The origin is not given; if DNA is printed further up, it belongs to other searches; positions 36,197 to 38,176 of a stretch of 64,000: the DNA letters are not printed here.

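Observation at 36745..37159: SecY carries a ~115-residue insertion in the TM7-TM8 periplasmic loop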

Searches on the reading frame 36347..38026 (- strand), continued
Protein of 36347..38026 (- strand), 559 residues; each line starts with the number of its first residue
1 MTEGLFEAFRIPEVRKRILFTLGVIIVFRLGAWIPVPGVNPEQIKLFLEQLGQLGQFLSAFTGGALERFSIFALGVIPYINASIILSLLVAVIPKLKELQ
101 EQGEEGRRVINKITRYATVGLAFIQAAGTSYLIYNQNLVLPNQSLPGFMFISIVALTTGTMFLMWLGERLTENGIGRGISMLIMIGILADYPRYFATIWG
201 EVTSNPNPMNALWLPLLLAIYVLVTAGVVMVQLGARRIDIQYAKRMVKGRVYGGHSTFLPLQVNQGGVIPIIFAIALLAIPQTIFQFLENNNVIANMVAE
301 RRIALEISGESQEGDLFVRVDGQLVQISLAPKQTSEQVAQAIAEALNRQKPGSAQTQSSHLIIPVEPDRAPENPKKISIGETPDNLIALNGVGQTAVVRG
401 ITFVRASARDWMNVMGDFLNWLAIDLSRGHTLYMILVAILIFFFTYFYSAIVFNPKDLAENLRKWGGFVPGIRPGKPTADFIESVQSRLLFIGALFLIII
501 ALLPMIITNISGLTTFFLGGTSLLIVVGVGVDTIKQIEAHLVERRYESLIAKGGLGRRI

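Call 51: search_protein_families(library=ncbifam, proteins=[window:36350-38026:-], max_evalue=0.001)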
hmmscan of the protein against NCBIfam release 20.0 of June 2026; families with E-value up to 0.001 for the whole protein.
window:36350-38026:- (559 aa): 3 families
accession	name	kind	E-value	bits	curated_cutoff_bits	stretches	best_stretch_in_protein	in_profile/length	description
TIGR00967.1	3a0501s007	equivalog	5.5e-112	374.7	253.6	1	15-545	1-413/414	preprotein translocase subunit SecY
NF009082.0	PRK12417.1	equivalog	1.9e-50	171.7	353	2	9-290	7-262/406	accessory Sec system protein translocase subunit SecY2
TIGR02920.1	acc_sec_Y2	equivalog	1.5e-44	152.5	249.6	2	14-290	2-255/395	accessory Sec system protein translocase subunit SecY2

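Call 74: find_encoding_contigs(protein=P0047, flank=10000, max_places=2)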
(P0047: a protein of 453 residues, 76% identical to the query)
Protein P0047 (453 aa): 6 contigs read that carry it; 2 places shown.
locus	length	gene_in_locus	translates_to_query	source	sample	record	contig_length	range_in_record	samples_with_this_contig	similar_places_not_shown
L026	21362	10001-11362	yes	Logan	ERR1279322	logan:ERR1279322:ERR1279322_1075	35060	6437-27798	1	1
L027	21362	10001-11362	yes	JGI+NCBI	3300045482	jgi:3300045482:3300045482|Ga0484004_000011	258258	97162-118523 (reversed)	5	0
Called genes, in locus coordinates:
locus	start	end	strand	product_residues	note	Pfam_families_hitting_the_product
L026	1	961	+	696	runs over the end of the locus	PF00009:GTP_EFTU, PF22042:EF-G_D2, PF03144:GTP_EFTU_D2, PF14492:EFG_III, PF16658:RF3_C (weak), PF03764:EFG_IV, PF00679:EFG_C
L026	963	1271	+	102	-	PF00338:Ribosomal_S10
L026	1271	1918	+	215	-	PF00297:Ribosomal_L3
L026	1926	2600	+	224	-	PF00573:Ribosomal_L4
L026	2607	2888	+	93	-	PF00276:Ribosomal_L23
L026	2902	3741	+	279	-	PF00181:Ribosomal_L2_N, PF03947:Ribosomal_L2_C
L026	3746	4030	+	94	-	PF00203:Ribosomal_S19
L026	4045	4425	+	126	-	PF00237:Ribosomal_L22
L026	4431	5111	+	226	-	PF07650:KH_2, PF05316:VAR1 (weak), PF00189:Ribosomal_S3_C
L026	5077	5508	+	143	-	PF00252:Ribosomal_L16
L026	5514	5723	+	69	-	PF00831:Ribosomal_L29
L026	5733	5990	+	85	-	PF00366:Ribosomal_S17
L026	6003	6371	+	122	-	PF00238:Ribosomal_L14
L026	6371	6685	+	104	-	PF23291:KOW4_SPT5 (weak), PF00467:KOW, PF17136:ribosomal_L24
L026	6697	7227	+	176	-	PF00281:Ribosomal_L5, PF00673:Ribosomal_L5_C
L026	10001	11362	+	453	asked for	PF00344:SecY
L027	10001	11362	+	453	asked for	PF00344:SecY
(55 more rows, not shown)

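Call 85: fold_search(model_id=the predicted structure, library=pdb)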
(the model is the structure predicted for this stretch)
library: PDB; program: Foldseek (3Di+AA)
matches with E <= 10: 418; with E <= 0.001: 45
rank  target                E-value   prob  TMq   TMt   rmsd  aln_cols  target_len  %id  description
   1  5aww_Y                5.2e-25  1.00  0.65  0.84   8.2       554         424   33  Precise Resting State of Thermus thermophilus SecYEG (released 2015-11-25)
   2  5nco_g                5.9e-23  1.00  0.62  0.82   7.1       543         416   33  Quaternary complex between SRP, SR, and SecYEG bound to the translating ribosome (released 2017-05-24)
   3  8ya3_Y                5.9e-23  1.00  0.59  0.79   5.4       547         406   33  Structure of the SecA-SecY complex with the substrate FtsQ-LacY(+7C) treated with DTT (released 2025-02-26)
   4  5ch4_Y                1.0e-22  1.00  0.63  0.82   8.5       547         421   33  Peptide-Bound State of Thermus thermophilus SecYEG (released 2015-11-25)
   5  2zjs_Y                1.3e-22  1.00  0.64  0.84   6.7       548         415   33  Crystal Structure of SecYE translocon from Thermus thermophilus with a Fab fragment (released 2008-10-14)
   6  7xha_Y                2.8e-22  1.00  0.59  0.79   4.9       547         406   32  Structure of the SecA/SecYE/proOmpA(4Y)-sfGFP complex with ADP.BeF3-. (released 2023-01-11)
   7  5gae_g                4.7e-22  1.00  0.59  0.80   7.6       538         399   34  RNC in complex with a translocating SecYEG (released 2016-01-27)
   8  6itc_Y                5.5e-22  1.00  0.61  0.79   5.1       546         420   34  Structure of a substrate engaged SecA-SecY protein translocation machine (released 2019-06-12)
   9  8ya2_Y                1.4e-21  1.00  0.61  0.80   4.9       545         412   34  Structure of the SecA-SecY complex with the substrate FtsQ-LacY(+20C) (released 2025-02-26)
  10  8y9z_Y                1.4e-21  1.00  0.59  0.79   5.0       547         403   33  Structure of the SecA-SecY complex with the substrate HmBRI-3TM (released 2025-02-26)
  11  8y9y_Y                5.9e-21  1.00  0.59  0.78   5.0       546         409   33  Structure of the SecA-SecY complex with the substrate FtsQ-LacY(+1C) (released 2025-02-26)
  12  6r7l_Y                6.2e-21  1.00  0.57  0.77   8.1       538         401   33  Ribosome-bound SecYEG translocon in a nanodisc (released 2019-08-07)
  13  3j45_y                2.9e-20  1.00  0.58  0.72   9.5       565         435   33  Structure of a non-translocating SecY protein channel with the 70S ribosome (released 2013-10-23)
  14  5abb_A                2.1e-18  1.00  0.59  0.73   8.3       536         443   34  Visualization of a polytopic membrane protein during SecY-mediated membrane insertion (released 2015-08-19)
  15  3j46_y                6.0e-17  1.00  0.50  0.60   9.2       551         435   34  Structure of the SecY protein translocation channel in action (released 2013-10-23)
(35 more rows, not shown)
